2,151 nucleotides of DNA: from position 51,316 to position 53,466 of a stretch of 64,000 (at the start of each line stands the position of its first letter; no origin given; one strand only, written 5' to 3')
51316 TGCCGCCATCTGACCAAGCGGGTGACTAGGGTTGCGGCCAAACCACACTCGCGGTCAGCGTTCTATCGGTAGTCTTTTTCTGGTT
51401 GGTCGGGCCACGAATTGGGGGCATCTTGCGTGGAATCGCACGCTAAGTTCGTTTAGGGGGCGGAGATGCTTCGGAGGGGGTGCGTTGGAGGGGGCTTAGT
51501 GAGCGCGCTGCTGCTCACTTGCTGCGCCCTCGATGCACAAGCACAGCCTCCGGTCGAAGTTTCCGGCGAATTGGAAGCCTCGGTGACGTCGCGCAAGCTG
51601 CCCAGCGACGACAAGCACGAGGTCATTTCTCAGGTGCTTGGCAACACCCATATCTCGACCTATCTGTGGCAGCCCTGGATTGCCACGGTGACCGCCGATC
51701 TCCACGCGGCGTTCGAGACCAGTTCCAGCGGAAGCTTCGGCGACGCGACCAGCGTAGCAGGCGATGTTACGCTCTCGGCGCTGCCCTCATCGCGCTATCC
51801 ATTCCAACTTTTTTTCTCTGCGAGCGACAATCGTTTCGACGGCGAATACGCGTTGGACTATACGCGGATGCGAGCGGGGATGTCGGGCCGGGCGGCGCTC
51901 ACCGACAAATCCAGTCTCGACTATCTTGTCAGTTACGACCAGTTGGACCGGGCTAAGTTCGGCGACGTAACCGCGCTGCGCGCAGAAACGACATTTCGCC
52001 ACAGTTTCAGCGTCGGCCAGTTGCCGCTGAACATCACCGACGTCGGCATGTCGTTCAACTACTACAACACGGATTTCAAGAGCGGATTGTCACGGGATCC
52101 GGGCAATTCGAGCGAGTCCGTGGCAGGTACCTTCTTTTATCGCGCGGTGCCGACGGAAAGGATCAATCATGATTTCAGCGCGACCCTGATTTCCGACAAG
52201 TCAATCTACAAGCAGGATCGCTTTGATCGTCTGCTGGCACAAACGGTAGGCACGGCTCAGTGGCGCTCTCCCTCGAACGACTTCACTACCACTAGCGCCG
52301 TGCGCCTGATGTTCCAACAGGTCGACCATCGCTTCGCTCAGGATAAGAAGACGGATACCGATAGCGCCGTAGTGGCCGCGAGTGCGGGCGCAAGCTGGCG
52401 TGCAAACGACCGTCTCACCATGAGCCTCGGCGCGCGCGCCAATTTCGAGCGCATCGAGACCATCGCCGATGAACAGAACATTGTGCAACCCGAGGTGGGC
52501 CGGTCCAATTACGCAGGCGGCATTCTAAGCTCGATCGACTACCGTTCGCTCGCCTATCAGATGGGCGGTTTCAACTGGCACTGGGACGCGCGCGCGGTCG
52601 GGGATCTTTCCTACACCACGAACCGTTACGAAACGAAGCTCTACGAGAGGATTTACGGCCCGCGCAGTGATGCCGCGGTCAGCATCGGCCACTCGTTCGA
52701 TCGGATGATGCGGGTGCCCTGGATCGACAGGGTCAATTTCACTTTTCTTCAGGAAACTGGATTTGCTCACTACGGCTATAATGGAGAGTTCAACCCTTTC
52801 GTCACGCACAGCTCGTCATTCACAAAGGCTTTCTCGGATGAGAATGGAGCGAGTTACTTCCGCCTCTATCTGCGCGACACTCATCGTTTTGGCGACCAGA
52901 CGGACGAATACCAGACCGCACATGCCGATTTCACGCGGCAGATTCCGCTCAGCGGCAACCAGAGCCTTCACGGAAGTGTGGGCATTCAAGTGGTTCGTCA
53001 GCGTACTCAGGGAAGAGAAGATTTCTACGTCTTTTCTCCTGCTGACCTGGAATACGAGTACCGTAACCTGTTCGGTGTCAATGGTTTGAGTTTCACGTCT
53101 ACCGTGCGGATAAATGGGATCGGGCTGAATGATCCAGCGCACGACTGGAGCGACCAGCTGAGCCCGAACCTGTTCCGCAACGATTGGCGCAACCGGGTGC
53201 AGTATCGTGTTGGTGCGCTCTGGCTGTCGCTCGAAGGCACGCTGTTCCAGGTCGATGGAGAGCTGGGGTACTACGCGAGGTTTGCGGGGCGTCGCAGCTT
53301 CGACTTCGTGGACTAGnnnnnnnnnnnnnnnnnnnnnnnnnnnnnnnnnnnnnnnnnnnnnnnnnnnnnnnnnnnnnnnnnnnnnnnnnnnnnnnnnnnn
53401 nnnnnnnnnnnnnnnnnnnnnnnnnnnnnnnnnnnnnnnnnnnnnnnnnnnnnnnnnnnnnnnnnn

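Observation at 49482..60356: One island carries both System I accessories (CcmH, CcmI) and a complete System II (CcsB, CcsA, TlpA-like reductant supplier)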

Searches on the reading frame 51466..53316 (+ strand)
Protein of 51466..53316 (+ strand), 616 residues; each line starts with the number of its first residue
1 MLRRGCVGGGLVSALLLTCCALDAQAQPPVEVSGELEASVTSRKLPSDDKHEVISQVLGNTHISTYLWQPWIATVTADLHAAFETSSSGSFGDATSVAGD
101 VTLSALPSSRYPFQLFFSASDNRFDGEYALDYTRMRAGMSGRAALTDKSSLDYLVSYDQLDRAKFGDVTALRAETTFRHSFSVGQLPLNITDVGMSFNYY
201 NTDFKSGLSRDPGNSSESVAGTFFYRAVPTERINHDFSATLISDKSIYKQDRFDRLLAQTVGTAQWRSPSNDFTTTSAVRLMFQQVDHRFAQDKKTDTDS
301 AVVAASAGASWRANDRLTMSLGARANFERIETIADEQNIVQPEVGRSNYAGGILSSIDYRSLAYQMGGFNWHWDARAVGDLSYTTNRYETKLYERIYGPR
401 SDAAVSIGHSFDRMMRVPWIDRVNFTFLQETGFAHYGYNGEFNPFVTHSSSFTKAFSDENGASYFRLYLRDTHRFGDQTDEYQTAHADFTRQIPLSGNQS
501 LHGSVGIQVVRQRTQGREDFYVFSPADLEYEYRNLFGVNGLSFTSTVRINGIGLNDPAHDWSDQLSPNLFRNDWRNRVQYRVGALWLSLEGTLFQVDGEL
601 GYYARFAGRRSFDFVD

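Call 6: search_protein_families(library=pfam, max_evalue=0.01, proteins=[window:51466-53316:+])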
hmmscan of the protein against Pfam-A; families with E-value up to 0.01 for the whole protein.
window:51466-53316:+ (616 aa): 0 families

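Call 7: search_protein_families(library=ncbifam, max_evalue=0.01, proteins=[window:51466-53316:+])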
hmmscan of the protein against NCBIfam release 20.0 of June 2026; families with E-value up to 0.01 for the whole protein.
window:51466-53316:+ (616 aa): 0 families
